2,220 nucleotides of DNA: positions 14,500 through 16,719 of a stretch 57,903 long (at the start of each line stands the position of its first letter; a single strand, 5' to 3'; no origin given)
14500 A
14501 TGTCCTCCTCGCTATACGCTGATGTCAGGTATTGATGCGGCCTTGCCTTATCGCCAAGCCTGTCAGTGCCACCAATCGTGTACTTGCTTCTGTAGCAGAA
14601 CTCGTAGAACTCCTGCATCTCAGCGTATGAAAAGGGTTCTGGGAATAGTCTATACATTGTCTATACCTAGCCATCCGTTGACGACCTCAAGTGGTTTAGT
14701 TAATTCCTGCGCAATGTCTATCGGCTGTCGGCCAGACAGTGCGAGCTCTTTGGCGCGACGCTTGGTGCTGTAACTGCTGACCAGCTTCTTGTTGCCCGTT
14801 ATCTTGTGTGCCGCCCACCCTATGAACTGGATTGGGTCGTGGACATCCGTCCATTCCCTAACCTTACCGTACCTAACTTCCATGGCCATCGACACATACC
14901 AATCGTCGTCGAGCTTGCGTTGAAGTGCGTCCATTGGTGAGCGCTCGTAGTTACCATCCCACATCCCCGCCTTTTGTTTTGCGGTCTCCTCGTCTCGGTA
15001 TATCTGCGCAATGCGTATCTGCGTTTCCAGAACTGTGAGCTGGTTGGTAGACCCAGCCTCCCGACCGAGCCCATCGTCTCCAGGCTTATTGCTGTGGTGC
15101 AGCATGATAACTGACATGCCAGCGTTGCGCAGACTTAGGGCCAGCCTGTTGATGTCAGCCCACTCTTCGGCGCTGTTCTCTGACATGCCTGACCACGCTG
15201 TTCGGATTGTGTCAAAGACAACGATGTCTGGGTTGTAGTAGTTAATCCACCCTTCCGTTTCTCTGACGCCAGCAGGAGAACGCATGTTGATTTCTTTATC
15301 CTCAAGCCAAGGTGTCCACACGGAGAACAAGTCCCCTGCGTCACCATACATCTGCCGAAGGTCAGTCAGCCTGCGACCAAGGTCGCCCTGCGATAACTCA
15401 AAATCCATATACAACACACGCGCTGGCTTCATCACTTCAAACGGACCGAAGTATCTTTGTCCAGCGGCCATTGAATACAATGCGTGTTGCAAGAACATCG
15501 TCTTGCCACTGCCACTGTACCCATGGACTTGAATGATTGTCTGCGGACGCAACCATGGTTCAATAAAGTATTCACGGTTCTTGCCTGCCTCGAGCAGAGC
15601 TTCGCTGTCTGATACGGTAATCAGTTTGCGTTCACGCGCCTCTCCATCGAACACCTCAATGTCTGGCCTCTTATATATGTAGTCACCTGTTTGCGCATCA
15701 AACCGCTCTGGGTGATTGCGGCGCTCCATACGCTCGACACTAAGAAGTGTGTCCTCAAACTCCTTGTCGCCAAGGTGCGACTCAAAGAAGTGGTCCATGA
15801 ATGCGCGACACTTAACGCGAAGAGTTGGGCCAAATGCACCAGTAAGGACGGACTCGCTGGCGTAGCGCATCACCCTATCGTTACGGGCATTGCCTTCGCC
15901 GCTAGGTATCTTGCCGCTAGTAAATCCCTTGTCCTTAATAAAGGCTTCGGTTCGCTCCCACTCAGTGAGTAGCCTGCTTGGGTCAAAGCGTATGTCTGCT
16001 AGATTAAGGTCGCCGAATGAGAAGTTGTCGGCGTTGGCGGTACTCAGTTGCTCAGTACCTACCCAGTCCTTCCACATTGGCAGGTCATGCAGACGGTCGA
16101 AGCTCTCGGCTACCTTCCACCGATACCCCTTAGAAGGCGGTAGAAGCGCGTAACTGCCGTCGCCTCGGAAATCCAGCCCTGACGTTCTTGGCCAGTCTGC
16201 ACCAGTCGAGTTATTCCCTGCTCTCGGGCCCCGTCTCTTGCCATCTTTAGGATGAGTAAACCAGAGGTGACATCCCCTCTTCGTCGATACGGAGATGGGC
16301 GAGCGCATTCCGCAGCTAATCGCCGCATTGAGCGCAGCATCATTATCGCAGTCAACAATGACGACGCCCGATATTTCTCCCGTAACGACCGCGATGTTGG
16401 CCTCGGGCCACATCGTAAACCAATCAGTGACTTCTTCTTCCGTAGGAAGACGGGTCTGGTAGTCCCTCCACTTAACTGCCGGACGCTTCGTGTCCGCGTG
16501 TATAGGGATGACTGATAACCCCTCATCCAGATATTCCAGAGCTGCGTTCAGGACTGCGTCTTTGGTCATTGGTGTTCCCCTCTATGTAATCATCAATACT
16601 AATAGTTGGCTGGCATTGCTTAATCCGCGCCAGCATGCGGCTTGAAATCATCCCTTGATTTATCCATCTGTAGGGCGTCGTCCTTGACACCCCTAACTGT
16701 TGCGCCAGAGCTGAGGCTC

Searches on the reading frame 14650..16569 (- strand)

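Call 11: search_protein_families(library=phrogs, proteins=[window:14650-16569:-], max_evalue=0.001)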
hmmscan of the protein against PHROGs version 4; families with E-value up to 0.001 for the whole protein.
window:14650-16569:- (639 aa): 12 families
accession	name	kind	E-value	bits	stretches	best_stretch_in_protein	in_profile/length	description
phrog_906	-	DNA, RNA and nucleotide metabolism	4.1e-22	79.8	2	326-502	510-682/872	DNA polymerase/primase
phrog_1156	-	DNA, RNA and nucleotide metabolism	5e-19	69.3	1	3-167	10-184/855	DNA primase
phrog_19930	-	DNA, RNA and nucleotide metabolism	5.4e-11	42.5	1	8-80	12-84/865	DNA polymerase/primase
phrog_3123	-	unknown function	1.7e-09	37.8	1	326-499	324-511/583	-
phrog_239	-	DNA, RNA and nucleotide metabolism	1.1e-08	35.6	1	339-500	354-523/801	DNA primase/helicase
phrog_2597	-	DNA, RNA and nucleotide metabolism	2.4e-08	34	1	334-496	358-517/747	DNA primase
phrog_5852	-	DNA, RNA and nucleotide metabolism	3.6e-07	30.8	1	44-147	123-219/242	DNA polymerase/primase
phrog_695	-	DNA, RNA and nucleotide metabolism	1.2e-06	28.6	1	6-286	8-272/704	DNA polymerase/primase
phrog_25693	-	unknown function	6e-06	26.1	1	343-509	50-229/405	-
phrog_6012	-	DNA, RNA and nucleotide metabolism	1.2e-05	25.7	1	442-507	244-306/447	DNA helicase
phrog_2850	-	unknown function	0.00013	22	1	321-500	136-314/465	-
phrog_5177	-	DNA, RNA and nucleotide metabolism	0.00049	19.1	1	3-146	17-158/876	DNA polymerase/primase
